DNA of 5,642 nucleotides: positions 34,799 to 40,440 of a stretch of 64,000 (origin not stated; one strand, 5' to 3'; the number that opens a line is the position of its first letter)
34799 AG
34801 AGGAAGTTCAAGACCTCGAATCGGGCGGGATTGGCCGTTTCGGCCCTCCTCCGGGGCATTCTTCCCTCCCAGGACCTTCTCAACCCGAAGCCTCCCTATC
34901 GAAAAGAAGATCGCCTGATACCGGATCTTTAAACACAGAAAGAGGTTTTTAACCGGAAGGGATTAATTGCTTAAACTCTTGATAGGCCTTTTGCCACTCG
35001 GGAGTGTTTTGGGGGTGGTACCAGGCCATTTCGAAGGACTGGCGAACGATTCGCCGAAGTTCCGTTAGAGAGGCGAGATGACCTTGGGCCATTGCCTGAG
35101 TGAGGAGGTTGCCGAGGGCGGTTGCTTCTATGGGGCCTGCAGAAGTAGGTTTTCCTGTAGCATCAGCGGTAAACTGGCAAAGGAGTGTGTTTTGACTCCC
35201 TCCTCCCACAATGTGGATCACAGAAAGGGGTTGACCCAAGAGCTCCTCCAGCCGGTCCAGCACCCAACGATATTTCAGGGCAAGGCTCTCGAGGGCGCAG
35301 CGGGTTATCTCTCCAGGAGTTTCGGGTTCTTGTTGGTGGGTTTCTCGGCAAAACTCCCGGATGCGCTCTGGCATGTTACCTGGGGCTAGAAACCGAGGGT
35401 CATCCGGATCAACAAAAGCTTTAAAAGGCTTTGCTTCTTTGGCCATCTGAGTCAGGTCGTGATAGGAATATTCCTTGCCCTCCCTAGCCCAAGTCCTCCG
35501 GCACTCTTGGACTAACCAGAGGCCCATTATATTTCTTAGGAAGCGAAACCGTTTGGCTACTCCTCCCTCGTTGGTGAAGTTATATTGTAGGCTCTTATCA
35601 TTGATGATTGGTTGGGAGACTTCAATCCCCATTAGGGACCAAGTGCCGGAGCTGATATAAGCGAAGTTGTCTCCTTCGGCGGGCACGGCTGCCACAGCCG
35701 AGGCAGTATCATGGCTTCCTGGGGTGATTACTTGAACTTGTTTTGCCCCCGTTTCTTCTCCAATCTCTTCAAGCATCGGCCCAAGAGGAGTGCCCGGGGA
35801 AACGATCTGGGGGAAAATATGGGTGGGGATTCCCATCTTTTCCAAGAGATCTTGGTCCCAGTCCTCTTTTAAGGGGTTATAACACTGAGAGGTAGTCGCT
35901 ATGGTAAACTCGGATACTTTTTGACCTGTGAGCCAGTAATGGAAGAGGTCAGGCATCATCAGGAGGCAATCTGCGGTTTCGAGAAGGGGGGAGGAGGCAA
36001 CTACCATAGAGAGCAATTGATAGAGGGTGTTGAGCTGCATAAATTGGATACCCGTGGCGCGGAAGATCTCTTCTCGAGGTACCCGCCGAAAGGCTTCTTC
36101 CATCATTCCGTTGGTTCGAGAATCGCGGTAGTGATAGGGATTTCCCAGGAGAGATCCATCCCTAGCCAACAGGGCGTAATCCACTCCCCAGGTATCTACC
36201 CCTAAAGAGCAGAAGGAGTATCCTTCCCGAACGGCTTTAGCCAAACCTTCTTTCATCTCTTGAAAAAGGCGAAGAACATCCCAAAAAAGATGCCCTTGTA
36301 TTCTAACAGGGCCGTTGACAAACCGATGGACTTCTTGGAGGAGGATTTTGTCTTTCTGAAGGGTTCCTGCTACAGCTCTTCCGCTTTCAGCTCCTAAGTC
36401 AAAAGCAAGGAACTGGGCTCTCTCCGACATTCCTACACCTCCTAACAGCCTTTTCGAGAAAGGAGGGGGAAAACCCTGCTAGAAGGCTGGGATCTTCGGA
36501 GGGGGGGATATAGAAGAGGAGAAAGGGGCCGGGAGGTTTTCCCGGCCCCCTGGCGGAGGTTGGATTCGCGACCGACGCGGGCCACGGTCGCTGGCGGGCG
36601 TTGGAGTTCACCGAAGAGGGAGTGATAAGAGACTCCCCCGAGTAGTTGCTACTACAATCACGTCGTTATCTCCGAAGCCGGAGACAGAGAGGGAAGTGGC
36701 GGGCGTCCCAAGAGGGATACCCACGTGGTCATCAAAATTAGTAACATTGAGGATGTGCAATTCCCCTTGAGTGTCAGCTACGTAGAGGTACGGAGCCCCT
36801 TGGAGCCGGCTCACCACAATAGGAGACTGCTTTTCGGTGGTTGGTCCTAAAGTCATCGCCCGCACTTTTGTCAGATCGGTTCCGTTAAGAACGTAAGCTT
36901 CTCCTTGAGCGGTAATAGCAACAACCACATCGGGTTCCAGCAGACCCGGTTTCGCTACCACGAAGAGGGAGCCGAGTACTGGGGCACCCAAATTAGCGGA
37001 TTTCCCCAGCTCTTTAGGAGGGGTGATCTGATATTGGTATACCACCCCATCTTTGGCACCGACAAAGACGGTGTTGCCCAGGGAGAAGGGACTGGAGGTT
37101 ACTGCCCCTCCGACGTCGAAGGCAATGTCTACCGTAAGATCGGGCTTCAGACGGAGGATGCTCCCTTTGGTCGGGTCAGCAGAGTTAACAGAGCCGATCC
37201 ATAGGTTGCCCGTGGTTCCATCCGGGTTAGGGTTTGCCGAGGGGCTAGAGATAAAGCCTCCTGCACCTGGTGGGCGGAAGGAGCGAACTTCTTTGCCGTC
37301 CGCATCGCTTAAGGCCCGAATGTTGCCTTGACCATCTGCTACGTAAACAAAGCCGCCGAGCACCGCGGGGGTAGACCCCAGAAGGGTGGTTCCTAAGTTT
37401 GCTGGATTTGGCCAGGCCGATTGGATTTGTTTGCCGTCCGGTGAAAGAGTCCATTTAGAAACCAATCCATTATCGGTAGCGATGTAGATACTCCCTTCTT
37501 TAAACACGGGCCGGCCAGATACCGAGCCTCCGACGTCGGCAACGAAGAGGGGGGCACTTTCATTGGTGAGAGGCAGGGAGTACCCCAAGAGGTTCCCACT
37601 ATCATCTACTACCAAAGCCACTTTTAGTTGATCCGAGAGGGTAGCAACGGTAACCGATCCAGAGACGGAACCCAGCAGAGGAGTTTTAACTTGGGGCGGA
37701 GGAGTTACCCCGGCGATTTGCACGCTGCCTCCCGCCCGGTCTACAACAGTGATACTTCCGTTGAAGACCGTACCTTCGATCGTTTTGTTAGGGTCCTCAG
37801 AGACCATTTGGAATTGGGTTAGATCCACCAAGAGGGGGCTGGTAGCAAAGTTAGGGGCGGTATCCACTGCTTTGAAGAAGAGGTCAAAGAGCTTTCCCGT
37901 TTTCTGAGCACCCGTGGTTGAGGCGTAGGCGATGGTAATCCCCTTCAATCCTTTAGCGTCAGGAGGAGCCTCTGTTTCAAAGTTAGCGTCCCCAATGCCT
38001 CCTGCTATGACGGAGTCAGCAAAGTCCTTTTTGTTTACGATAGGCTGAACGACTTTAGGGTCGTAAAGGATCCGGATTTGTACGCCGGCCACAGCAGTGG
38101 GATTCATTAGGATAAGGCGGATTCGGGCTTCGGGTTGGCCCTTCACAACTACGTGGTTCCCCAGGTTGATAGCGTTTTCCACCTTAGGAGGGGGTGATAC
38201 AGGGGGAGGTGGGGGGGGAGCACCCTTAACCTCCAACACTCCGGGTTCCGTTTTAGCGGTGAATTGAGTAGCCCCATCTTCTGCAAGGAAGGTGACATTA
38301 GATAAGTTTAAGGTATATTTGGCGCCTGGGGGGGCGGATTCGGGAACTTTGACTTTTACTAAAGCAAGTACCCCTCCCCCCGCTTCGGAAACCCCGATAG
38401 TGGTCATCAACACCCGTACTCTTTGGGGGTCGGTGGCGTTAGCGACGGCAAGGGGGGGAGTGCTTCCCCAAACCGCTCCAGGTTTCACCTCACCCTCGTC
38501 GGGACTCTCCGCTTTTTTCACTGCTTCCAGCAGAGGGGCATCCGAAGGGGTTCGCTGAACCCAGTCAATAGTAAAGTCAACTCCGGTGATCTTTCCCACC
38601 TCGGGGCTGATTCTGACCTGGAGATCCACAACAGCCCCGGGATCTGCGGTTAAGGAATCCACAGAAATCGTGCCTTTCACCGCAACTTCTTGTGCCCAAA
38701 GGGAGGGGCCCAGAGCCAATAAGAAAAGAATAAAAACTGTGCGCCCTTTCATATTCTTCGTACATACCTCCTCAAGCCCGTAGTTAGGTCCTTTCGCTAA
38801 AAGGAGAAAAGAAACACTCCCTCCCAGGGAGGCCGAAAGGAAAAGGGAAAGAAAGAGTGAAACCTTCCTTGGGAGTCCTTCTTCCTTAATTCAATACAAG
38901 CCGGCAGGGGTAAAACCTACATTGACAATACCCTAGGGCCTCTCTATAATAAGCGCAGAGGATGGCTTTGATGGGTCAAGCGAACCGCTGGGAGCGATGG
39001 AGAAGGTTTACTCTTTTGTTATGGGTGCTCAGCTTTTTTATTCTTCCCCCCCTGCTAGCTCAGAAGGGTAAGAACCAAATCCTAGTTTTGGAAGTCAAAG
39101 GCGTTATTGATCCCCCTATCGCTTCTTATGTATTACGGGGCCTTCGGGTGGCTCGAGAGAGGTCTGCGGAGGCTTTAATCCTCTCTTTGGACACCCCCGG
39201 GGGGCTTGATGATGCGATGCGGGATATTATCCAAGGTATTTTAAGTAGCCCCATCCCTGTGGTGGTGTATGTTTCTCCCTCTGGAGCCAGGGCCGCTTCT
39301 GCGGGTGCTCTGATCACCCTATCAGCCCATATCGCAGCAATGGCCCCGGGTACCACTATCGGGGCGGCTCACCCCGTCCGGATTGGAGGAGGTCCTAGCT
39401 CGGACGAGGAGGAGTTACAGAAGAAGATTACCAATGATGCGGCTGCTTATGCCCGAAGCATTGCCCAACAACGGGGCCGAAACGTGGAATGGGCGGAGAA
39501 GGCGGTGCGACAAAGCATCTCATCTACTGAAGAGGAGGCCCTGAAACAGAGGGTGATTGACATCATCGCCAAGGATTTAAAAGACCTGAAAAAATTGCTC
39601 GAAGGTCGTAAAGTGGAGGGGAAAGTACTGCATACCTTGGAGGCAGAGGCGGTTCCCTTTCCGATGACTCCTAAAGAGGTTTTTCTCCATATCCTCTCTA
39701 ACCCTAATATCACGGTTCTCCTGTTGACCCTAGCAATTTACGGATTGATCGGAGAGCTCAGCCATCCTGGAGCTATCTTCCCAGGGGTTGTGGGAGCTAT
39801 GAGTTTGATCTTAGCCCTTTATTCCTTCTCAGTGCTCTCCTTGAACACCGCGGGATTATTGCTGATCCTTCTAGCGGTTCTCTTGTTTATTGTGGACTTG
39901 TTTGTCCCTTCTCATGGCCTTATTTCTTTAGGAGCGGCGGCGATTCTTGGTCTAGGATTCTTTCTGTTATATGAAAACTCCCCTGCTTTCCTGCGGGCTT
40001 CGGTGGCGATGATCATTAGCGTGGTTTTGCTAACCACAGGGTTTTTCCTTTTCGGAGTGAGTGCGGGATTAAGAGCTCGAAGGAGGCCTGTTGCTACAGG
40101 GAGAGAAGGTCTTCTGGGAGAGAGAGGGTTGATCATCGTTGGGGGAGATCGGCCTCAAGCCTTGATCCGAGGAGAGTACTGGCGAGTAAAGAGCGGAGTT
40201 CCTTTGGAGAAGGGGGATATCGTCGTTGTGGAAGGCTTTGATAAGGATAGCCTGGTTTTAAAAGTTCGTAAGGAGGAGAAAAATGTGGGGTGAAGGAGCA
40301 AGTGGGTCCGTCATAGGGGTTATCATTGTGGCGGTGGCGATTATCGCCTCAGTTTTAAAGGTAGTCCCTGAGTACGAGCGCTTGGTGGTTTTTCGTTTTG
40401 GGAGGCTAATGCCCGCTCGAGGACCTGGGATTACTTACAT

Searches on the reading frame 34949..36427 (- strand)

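Call 92: search_protein_families(library=pfam, proteins=[window:34949-36427:-], max_evalue=0.00001)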
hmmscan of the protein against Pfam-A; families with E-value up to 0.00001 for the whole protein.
window:34949-36427:- (492 aa): 2 families
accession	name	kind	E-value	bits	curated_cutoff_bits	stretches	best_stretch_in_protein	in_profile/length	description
PF02782.22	FGGY_C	-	4.6e-50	170.6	27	1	256-447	1-197/198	FGGY family of carbohydrate kinases, C-terminal domain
PF00370.27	FGGY_N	-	2.4e-25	90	28.8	1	7-245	3-243/245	FGGY family of carbohydrate kinases, N-terminal domain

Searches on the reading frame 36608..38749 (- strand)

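Call 92: search_protein_families(library=pfam, proteins=[window:36608-38749:-], max_evalue=0.00001)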
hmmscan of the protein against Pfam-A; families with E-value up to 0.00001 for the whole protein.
window:36608-38749:- (713 aa): 3 families
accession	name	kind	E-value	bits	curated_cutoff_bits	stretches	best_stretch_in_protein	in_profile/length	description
PF00963.24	Cohesin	-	4.5e-12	46.8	24.1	1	27-166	2-131/139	Cohesin domain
PF13570.13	Beta-prop_ACSF4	-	9.4e-08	32.3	133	0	529-626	195-292/329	Beta-alanine-activating enzyme, beta-propeller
PF13360.13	PQQ_2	-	2.7e-06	27.6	27.6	0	409-577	25-188/233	Outer membrane protein assembly factor BamB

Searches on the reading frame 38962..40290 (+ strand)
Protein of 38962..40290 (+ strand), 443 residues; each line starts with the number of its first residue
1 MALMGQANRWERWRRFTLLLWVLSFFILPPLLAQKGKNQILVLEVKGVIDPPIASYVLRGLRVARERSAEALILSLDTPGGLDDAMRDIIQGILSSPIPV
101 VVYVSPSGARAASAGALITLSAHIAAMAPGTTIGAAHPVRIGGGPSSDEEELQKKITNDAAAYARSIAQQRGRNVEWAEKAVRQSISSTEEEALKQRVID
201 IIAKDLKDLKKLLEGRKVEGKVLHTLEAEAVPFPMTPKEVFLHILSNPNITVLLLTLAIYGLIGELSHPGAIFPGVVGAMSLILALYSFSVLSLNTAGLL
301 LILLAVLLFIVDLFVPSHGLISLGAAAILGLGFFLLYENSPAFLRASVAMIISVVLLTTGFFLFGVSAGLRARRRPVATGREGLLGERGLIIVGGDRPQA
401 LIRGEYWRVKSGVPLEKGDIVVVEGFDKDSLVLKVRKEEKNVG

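Call 92: search_protein_families(library=pfam, proteins=[window:38962-40290:+], max_evalue=0.00001)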
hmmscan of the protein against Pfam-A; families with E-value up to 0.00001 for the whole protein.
window:38962-40290:+ (443 aa): 3 families
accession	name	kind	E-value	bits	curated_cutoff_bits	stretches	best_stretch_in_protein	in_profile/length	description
PF24961.1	NfeD_membrane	-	3.2e-21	76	26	1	249-364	1-115/119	NfeD integral membrane domain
PF25145.1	NfeD1b_N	-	7e-21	75.1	40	1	40-206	2-159/189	NfeD1b, N-terminal domain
PF01957.25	NfeD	-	7.5e-07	29.7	29.1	1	382-427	2-49/57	NfeD-like C-terminal, partner-binding domain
